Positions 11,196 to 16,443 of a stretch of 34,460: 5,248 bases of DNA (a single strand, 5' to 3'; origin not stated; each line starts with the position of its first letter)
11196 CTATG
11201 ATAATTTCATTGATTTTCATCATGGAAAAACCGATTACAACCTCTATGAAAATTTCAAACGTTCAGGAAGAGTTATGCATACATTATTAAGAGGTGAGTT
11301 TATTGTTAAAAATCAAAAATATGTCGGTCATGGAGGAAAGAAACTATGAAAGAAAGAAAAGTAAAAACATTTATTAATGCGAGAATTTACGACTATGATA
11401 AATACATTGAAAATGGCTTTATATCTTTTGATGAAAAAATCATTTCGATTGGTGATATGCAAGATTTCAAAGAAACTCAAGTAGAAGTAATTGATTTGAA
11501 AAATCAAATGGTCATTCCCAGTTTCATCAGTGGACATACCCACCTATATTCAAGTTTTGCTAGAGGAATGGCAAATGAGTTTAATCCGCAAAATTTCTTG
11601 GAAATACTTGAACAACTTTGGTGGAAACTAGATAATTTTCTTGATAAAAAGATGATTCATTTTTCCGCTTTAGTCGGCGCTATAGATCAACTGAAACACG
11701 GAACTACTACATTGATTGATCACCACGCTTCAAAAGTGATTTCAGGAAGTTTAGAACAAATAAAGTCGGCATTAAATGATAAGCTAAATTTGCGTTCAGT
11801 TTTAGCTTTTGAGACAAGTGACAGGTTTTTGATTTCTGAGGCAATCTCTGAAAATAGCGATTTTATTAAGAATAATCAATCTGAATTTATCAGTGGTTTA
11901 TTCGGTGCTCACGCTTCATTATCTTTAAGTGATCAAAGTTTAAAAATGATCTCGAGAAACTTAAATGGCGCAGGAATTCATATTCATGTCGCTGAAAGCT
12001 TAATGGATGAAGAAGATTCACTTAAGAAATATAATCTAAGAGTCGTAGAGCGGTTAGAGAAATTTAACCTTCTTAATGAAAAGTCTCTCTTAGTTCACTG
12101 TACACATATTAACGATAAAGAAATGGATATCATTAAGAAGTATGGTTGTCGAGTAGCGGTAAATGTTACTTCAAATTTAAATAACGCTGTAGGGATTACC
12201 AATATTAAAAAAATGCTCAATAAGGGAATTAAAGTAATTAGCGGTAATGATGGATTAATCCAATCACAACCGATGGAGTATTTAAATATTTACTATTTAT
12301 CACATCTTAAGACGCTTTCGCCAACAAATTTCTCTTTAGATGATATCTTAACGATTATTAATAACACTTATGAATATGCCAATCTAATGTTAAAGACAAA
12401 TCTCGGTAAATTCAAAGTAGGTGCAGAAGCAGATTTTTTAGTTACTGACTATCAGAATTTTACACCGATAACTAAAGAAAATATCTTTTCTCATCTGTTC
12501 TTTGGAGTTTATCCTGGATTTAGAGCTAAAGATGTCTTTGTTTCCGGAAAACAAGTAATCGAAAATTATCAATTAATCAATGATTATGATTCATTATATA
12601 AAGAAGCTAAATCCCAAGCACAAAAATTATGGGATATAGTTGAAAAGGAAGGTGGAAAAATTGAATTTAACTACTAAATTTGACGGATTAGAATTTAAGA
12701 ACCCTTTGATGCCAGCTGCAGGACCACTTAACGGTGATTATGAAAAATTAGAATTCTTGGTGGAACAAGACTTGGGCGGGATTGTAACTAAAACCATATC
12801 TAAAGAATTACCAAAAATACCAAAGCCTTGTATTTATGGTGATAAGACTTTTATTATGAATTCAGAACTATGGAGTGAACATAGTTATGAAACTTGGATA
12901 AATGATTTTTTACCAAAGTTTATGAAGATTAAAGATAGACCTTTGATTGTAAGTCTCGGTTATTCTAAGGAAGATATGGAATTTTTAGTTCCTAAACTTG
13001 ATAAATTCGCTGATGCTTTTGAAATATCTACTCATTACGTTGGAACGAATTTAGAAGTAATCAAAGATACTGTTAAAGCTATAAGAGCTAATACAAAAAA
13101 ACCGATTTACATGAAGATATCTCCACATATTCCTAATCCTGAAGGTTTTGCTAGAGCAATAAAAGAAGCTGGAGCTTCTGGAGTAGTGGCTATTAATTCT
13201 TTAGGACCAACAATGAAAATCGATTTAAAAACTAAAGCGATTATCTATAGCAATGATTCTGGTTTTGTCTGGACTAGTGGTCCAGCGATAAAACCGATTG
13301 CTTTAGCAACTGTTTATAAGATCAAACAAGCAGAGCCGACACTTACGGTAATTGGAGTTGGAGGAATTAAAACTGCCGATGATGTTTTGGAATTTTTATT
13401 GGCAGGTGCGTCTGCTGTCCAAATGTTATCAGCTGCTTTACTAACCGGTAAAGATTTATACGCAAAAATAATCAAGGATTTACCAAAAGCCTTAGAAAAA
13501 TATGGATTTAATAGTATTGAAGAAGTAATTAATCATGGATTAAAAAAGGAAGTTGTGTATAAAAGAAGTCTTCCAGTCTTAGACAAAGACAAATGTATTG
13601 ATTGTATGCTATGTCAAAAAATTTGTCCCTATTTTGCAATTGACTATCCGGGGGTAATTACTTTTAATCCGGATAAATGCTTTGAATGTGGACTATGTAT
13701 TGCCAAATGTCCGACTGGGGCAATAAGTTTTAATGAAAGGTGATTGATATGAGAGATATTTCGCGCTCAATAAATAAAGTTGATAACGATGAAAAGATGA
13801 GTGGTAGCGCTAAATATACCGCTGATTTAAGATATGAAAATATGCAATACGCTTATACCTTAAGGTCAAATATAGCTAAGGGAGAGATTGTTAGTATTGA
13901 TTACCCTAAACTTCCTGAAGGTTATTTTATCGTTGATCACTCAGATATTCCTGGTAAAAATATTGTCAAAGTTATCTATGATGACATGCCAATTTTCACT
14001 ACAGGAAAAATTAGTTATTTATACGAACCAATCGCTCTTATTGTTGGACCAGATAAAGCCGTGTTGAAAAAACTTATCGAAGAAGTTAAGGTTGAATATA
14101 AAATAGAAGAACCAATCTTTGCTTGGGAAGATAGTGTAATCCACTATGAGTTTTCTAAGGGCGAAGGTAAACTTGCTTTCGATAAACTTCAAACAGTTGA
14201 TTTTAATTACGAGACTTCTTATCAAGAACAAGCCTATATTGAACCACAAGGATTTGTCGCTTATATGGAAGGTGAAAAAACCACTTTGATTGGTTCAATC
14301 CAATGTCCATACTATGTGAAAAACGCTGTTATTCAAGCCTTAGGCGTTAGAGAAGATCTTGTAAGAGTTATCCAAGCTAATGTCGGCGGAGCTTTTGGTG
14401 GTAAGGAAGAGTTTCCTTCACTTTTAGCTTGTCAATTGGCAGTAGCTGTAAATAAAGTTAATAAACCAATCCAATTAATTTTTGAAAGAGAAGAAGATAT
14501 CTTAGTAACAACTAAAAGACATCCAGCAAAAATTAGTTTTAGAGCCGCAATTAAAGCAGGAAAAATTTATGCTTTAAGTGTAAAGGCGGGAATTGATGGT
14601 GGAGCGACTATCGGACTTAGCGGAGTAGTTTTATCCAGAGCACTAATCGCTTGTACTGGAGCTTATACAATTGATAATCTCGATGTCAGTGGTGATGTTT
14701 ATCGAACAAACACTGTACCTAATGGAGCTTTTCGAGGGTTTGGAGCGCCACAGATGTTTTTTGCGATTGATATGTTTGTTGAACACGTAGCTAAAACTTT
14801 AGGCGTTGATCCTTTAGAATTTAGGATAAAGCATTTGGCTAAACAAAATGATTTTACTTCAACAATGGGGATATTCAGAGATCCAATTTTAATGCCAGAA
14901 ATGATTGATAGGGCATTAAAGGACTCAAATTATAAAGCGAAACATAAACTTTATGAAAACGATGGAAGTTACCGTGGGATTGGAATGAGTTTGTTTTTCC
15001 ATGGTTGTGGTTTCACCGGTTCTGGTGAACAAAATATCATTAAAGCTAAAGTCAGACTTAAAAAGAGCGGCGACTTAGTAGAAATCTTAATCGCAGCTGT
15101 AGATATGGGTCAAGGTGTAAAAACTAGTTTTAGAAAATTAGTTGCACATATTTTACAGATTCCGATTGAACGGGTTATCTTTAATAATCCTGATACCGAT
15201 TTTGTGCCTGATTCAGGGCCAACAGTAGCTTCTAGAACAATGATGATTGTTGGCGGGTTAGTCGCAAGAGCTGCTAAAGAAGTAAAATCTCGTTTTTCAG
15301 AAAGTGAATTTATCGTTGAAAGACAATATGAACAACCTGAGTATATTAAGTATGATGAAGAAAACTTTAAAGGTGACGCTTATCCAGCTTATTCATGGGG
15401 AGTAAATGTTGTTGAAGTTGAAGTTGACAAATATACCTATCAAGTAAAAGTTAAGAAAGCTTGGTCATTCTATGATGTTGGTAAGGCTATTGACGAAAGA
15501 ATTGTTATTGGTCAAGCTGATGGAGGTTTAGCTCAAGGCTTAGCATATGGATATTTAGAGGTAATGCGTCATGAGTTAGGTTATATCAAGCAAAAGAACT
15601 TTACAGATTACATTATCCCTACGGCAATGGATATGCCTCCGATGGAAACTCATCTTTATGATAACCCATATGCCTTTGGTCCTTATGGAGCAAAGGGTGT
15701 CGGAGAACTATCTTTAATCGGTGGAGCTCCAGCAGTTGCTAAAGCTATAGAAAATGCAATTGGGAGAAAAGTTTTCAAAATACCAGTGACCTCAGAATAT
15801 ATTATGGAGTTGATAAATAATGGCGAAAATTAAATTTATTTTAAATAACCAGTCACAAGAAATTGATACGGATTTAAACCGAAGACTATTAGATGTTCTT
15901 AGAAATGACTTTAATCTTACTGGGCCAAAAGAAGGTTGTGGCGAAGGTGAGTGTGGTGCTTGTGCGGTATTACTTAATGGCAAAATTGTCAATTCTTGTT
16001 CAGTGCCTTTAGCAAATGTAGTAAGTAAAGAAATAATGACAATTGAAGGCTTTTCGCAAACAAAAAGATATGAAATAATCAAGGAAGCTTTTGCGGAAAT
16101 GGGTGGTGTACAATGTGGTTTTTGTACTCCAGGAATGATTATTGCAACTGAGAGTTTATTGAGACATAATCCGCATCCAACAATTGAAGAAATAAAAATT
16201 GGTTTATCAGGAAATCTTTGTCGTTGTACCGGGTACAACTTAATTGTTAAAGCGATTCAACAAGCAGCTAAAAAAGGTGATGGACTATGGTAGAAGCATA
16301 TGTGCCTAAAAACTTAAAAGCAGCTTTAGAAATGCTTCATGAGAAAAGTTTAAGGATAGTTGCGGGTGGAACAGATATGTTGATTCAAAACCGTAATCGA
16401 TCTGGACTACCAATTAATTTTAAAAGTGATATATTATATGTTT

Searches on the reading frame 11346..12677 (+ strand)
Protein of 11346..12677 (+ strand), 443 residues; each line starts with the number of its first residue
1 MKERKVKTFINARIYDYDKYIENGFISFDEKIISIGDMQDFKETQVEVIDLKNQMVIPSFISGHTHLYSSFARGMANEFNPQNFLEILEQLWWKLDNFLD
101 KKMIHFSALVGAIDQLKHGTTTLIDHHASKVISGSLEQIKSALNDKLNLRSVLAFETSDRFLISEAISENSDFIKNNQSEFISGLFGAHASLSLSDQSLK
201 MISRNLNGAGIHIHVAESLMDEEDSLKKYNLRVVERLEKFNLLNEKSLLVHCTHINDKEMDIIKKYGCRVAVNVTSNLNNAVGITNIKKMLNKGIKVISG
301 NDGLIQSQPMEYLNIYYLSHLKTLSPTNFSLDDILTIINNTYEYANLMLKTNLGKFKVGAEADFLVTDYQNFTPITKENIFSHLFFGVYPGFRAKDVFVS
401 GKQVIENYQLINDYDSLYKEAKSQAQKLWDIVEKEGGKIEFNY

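Call 6: search_protein_families(library=ncbifam, max_evalue=1e-10, proteins=[window:11346-12677:+])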
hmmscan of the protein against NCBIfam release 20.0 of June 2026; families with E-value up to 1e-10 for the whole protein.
window:11346-12677:+ (443 aa): 22 families
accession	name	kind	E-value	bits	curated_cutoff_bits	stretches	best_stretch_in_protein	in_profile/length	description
NF005540.0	PRK07203.1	equivalog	2.4e-112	375.8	444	1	18-432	16-442/444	putative aminohydrolase SsnA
TIGR03314.1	Se_ssnA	subfamily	4.1e-105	352.2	455.5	1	19-430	16-439/441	putative selenium metabolism protein SsnA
NF004701.0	PRK06038.1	equivalog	1.9e-42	145.5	609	1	23-428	23-426/432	N-ethylammeline chlorohydrolase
NF006549.0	PRK09045.1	equivalog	2.1e-40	138.7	540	1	29-427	36-438/444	TRZ/ATZ family hydrolase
NF005557.0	PRK07228.1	equivalog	6.5e-40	137.2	522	1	20-429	18-438/445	5'-deoxyadenosine deaminase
NF006252.0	PRK08393.1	equivalog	1.8e-36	126.1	617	1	29-408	27-402/424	N-ethylammeline chlorohydrolase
NF006055.0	PRK08203.1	equivalog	1.6e-35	122.6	532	2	207-430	229-452/455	8-oxoguanine deaminase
NF004995.0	PRK06380.1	subfamily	5.3e-34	117.9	567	1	19-413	17-407/418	metal-dependent hydrolase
NF012037.0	PRK15493.1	equivalog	7.9e-34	117.2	779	1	9-408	5-412/435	bifunctional S-methyl-5'-thioadenosine deaminase/S-adenosylhomocysteine deaminase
NF005211.0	PRK06687.1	equivalog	7.1e-28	97.5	703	1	16-411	15-415/419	TRZ/ATZ family protein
NF005552.0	PRK07213.1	equivalog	1.1e-23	83.8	294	1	35-370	26-352/382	chlorohydrolase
NF009059.0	PRK12393.1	equivalog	1.4e-22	80.1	543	0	208-430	234-457/460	amidohydrolase family protein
NF006056.0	PRK08204.1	subfamily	3.1e-22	79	391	1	29-426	31-438/449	hypothetical protein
TIGR02967.1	guan_deamin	equivalog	1e-19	70.8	375.4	1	21-371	4-364/401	guanine deaminase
NF006679.0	PRK09228.1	subfamily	2.6e-17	62.7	351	1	18-374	26-391/433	guanine deaminase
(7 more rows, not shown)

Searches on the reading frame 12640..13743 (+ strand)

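Call 3: search_protein_families(library=pfam, proteins=[window:12640-13743:+])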
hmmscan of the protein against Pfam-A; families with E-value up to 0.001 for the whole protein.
window:12640-13743:+ (367 aa): 13 families
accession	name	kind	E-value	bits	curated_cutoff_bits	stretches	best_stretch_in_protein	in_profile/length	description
PF01180.27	DHO_dh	-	4.6e-39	134.8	27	1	10-285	2-291/291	Dihydroorotate dehydrogenase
PF00037.32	Fer4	-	4.9e-14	51.9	21.1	2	340-363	1-24/24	4Fe-4S binding domain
PF12837.12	Fer4_6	-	1.5e-10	40.9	25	2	315-331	5-21/24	4Fe-4S binding domain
PF12838.12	Fer4_7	-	5.4e-10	40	27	1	318-361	1-52/52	4Fe-4S dicluster domain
PF12797.12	Fer4_2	-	3.1e-09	36.6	24.5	1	312-331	3-22/22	4Fe-4S binding domain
PF14697.11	Fer4_21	-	9.1e-08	32.6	35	1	314-363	3-58/59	4Fe-4S dicluster domain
PF13237.11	Fer4_10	-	1.8e-07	31.4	25.5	1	312-358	2-53/53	4Fe-4S dicluster domain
PF12800.12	Fer4_4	-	2.2e-07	31.1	24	0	344-360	1-17/17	4Fe-4S binding domain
PF13484.11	Fer4_16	-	8.5e-07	30.1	30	0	346-364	1-19/66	4Fe-4S double cluster binding domain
PF13187.11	Fer4_9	-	1.6e-06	28.5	27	1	318-362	1-52/52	4Fe-4S dicluster domain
PF25160.1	LdpA_Fe-S-bd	-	4.5e-06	26.8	27.6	1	325-363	9-44/49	LdpA Fe-S cluster-binding domain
PF13183.11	Fer4_8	-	4.1e-05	24.5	27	0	317-333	3-19/68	4Fe-4S dicluster domain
PF13534.11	Fer4_17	-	0.00032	21.6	22.2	0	318-332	1-15/61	4Fe-4S dicluster domain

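Call 4: search_protein_families(library=ncbifam, proteins=[window:12640-13743:+])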
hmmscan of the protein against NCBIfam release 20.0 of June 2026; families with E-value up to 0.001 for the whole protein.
window:12640-13743:+ (367 aa): 77 families (the best 25 are shown)
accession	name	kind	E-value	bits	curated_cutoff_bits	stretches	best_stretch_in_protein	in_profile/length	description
NF005574.0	PRK07259.1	equivalog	1.2e-54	185.3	269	1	8-298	3-300/304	dihydroorotate dehydrogenase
TIGR01037.2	pyrD_sub1_fam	subfamily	1.8e-54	184.8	270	1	10-298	1-297/300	dihydroorotate dehydrogenase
NF006183.0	PRK08318.1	equivalog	9.3e-44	149.8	335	1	9-365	3-398/422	NAD-dependent dihydropyrimidine dehydrogenase subunit PreA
NF041011.1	dihydoor_dh_Arch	equivalog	7.9e-32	110.5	330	1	13-300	2-287/289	dihydroorotate dehydrogenase PyrD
NF002702.0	PRK02506.1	equivalog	7.1e-30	104.2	301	1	9-296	3-305/313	dihydroorotate oxidase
NF005741.0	PRK07565.1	subfamily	1.6e-22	80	303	1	9-297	3-303/335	dihydroorotate dehydrogenase-like protein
NF003650.0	PRK05286.2-3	equivalog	2.1e-18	66.4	477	1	141-302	224-390/393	quinone-dependent dihydroorotate dehydrogenase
NF003645.0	PRK05286.1-2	equivalog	3.2e-18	65.7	366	1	140-301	196-355/359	quinone-dependent dihydroorotate dehydrogenase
NF003652.0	PRK05286.2-5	equivalog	4.6e-18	65.5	267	1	139-293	199-352/353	quinone-dependent dihydroorotate dehydrogenase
TIGR01036.1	pyrD_sub2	equivalog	1.6e-17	63.3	200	1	136-298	193-352/356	dihydroorotate dehydrogenase (quinone)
NF003648.0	PRK05286.2-1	equivalog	2.9e-17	62.6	433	1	138-301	193-356/360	quinone-dependent dihydroorotate dehydrogenase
NF003649.0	PRK05286.2-2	equivalog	9.9e-14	51.1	505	1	137-301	192-350/351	quinone-dependent dihydroorotate dehydrogenase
NF003651.0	PRK05286.2-4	equivalog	1.3e-13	50.3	448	1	137-297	209-372/377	quinone-dependent dihydroorotate dehydrogenase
NF038196.1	ferrodoxin_EFR1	subfamily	4e-12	46.7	75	1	295-366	164-233/242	EFR1 family ferrodoxin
NF040684.1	PorD_Arch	equivalog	1.4e-11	44.3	120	1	308-364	23-81/85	pyruvate synthase subunit PorD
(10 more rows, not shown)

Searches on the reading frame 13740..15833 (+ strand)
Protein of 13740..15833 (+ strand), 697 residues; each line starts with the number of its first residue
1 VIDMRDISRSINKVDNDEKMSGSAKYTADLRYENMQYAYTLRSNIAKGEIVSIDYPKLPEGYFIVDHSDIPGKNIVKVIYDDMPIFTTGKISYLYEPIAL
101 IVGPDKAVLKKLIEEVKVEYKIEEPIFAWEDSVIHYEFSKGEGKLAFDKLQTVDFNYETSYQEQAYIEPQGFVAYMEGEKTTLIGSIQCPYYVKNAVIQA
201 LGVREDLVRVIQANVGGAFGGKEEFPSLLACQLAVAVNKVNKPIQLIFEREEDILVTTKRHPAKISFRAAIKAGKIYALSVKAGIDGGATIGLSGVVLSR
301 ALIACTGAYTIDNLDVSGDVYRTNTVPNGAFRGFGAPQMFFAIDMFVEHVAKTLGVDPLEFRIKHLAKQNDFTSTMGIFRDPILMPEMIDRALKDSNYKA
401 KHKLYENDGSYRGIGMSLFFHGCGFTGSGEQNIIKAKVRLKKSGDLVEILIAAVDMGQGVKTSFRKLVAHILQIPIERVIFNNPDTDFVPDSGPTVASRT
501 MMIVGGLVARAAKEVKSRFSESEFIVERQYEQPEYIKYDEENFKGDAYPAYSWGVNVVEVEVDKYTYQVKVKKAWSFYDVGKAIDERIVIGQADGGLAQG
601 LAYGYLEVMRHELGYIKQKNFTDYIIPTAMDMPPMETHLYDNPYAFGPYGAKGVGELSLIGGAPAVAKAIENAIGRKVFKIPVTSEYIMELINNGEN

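Call 3: search_protein_families(library=pfam, proteins=[window:13740-15833:+])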
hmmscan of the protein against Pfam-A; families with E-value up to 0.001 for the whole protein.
window:13740-15833:+ (697 aa): 3 families
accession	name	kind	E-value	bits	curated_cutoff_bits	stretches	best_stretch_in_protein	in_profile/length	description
PF02738.23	MoCoBD_1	-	1.6e-65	221.1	27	1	133-364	9-242/244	Molybdopterin cofactor-binding domain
PF20256.3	MoCoBD_2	-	5.1e-53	180.8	27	2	529-633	182-283/283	Molybdopterin cofactor-binding domain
PF01315.27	Ald_Xan_dh_C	-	4e-14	53.3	31.3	1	21-122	1-108/110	Aldehyde oxidase and xanthine dehydrogenase, a/b hammerhead domain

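Call 4: search_protein_families(library=ncbifam, proteins=[window:13740-15833:+])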
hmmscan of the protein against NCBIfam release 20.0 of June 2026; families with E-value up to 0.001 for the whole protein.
window:13740-15833:+ (697 aa): 13 families
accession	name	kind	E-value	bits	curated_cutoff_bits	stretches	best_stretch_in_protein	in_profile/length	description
NF043082.1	XdhA_XDHase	equivalog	3.7e-99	332.8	780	2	8-519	2-545/758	xanthine dehydrogenase subunit XdhA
TIGR03196.1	pucD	equivalog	4.4e-96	323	783.65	2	7-519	3-542/763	xanthine dehydrogenase subunit D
NF007426.0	PRK09970.1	equivalog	4e-91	306.2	916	2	5-519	4-548/761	xanthine dehydrogenase molybdenum-binding subunit XdhA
TIGR03194.1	4hydrxCoA_A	equivalog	8.8e-90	302.1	994.55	2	13-518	3-528/746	4-hydroxybenzoyl-CoA reductase subunit alpha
TIGR03311.1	Se_dep_XDH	equivalog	1.5e-85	287.9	830.45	1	7-670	162-828/848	selenium-dependent xanthine dehydrogenase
TIGR02965.1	xanthine_xdhB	equivalog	3.3e-85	286.8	849.5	2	17-521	11-534/758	xanthine dehydrogenase molybdopterin binding subunit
NF041018.1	glyceraldDH_alpha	equivalog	3.2e-83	280.4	790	2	7-544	3-566/741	glyceraldehyde dehydrogenase subunit alpha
NF045668.1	pterin_aldehy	equivalog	1.2e-78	265.2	1100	1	18-690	186-902/905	molybdopterin-dependent aldehyde oxidoreductase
NF040766.1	CODH_aero_grp5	exception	3.4e-56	190.9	950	2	7-518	5-552/785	aerobic carbon-monoxide dehydrogenase large subunit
TIGR02416.1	CO_dehy_Mo_lg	equivalog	3.9e-51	174.1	991.15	2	171-518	193-559/770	aerobic carbon-monoxide dehydrogenase large subunit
TIGR03313.1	Se_sel_red_Mo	hypoth_equivalog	3.6e-50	170.6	1101.9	2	152-518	374-744/951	molybdopterin-dependent oxidoreductase Mo/Fe-S-binding subunit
NF041671.1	peri_hyde_PaoC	equivalog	2e-48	165.3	1180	2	5-493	16-508/735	aldehyde oxidoreductase molybdenum-binding subunit PaoC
TIGR02969.1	mam_aldehyde_ox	subfamily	1.8e-46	158.3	1912.3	1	17-674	586-1279/1330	aldehyde oxidase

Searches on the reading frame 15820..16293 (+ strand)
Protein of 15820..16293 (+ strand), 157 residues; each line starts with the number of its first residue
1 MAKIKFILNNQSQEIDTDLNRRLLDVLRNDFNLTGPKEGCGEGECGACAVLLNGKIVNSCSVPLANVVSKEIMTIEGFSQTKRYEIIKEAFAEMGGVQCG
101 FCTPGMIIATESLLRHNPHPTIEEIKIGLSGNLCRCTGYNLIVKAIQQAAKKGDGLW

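Call 3: search_protein_families(library=pfam, proteins=[window:15820-16293:+])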
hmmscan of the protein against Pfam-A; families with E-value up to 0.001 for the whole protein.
window:15820-16293:+ (157 aa): 3 families
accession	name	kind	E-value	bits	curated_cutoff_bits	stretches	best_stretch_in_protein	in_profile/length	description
PF01799.25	Fer2_2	-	5.1e-29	100.7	30.3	1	74-147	1-75/75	[2Fe-2S] binding domain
PF00111.32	Fer2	-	4.3e-07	30.2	21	1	8-60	3-55/77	2Fe-2S iron-sulfur cluster binding domain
PF13085.11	Fer2_3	-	3.8e-06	27.3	27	1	38-80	50-91/107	2Fe-2S iron-sulfur cluster binding domain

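Call 4: search_protein_families(library=ncbifam, proteins=[window:15820-16293:+])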
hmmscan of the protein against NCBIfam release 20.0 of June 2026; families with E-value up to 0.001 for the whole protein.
window:15820-16293:+ (157 aa): 14 families
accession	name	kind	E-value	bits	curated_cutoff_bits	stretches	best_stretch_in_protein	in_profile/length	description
TIGR03198.1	pucE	equivalog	1.1e-50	171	254.3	1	3-151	3-150/151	xanthine dehydrogenase subunit E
TIGR03311.1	Se_dep_XDH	equivalog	4.7e-50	170.5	830.45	1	5-151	2-145/848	selenium-dependent xanthine dehydrogenase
NF041020.1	glyceraldDH_gamma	equivalog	1.4e-48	164.6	290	1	3-152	12-161/164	glyceraldehyde dehydrogenase subunit gamma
NF043084.2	XdhC_XDHase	equivalog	7.9e-48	161.8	217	1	3-150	2-150/151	xanthine dehydrogenase subunit XdhC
TIGR03193.1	4hydroxCoAred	equivalog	8.4e-47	158.8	257.8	1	9-150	7-148/148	4-hydroxybenzoyl-CoA reductase subunit gamma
NF045668.1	pterin_aldehy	equivalog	4.3e-45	154.2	1100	1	4-151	3-153/905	molybdopterin-dependent aldehyde oxidoreductase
TIGR02963.1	xanthine_xdhA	equivalog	4.6e-41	140.9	467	1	4-152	1-160/468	xanthine dehydrogenase small subunit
NF007387.0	PRK09908.1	equivalog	3.1e-39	134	212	1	5-151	10-157/159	xanthine dehydrogenase iron sulfur-binding subunit XdhC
NF008514.0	PRK11433.1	equivalog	1.9e-34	119.1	322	2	2-113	51-162/218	aldehyde dehydrogenase iron-sulfur subunit PaoA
TIGR02969.1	mam_aldehyde_ox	subfamily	1.5e-30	105.5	1912.3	1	12-152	12-163/1330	aldehyde oxidase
TIGR03313.1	Se_sel_red_Mo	hypoth_equivalog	1.8e-14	52.4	1101.9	1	6-152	1-147/951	molybdopterin-dependent oxidoreductase Mo/Fe-S-binding subunit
NF007985.1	PRK10713.1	equivalog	0.00047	19.7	75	1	18-74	14-68/81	class I ribonucleotide reductase maintenance protein YfaE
NF004616.0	PRK05950.1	subfamily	0.0009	18.5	228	0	30-80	49-97/238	succinate dehydrogenase iron-sulfur subunit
TIGR00384.1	dhsB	subfamily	0.00091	18.7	88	0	37-93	46-99/222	succinate dehydrogenase and fumarate reductase iron-sulfur protein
